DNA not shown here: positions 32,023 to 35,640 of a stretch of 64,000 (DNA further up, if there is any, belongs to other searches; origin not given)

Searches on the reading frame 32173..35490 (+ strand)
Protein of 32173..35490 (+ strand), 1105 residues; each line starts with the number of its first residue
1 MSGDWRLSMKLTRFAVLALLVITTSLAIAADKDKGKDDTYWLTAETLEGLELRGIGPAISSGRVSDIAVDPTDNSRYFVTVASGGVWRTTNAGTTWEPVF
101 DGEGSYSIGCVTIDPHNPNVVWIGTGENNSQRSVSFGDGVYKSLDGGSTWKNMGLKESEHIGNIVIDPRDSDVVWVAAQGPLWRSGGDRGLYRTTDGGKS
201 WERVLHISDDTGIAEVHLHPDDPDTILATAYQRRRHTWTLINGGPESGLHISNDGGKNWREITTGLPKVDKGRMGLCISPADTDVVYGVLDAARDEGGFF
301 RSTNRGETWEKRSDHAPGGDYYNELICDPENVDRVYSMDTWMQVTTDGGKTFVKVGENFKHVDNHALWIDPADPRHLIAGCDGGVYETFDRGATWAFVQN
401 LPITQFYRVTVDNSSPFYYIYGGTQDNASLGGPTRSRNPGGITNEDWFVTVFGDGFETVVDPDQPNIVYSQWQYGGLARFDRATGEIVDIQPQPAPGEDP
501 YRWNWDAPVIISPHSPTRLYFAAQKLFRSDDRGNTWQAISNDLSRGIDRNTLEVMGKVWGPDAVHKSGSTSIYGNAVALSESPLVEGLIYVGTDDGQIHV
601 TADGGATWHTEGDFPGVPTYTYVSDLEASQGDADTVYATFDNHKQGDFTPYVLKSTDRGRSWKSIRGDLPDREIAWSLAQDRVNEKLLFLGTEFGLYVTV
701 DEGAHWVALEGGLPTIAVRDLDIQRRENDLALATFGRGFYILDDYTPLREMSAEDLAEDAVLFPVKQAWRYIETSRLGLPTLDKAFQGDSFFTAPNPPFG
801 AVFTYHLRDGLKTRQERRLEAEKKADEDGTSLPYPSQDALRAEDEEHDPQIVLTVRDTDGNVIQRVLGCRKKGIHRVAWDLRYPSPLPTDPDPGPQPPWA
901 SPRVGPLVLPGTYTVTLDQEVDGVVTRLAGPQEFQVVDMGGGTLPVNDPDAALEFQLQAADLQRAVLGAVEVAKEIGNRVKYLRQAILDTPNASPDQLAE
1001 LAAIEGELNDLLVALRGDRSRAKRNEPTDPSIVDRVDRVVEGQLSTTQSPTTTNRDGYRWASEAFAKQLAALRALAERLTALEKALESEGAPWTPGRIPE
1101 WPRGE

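Call 9: search_protein_families(library=pfam, proteins=[window:32173-35490:+])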
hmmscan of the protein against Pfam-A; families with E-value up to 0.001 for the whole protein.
window:32173-35490:+ (1105 aa): 5 families
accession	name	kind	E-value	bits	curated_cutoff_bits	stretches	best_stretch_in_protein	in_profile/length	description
PF15902.12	Sortilin-Vps10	-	1.5e-37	129.9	33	3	140-268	3-118/446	Sortilin, neurotensin receptor 3,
PF02012.26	BNR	-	3.5e-17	60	27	0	192-203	1-12/12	BNR/Asp-box repeat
PF13088.12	BNR_2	-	0.00011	22.1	31.4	0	176-312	126-251/277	BNR repeat-like domain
PF14870.12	PSII_BNR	-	0.00014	21.7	27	0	144-204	44-97/303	Photosynthesis system II assembly factor YCF48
PF15899.11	BNR_6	-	0.00031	21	27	0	526-538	1-13/14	BNR-Asp box repeat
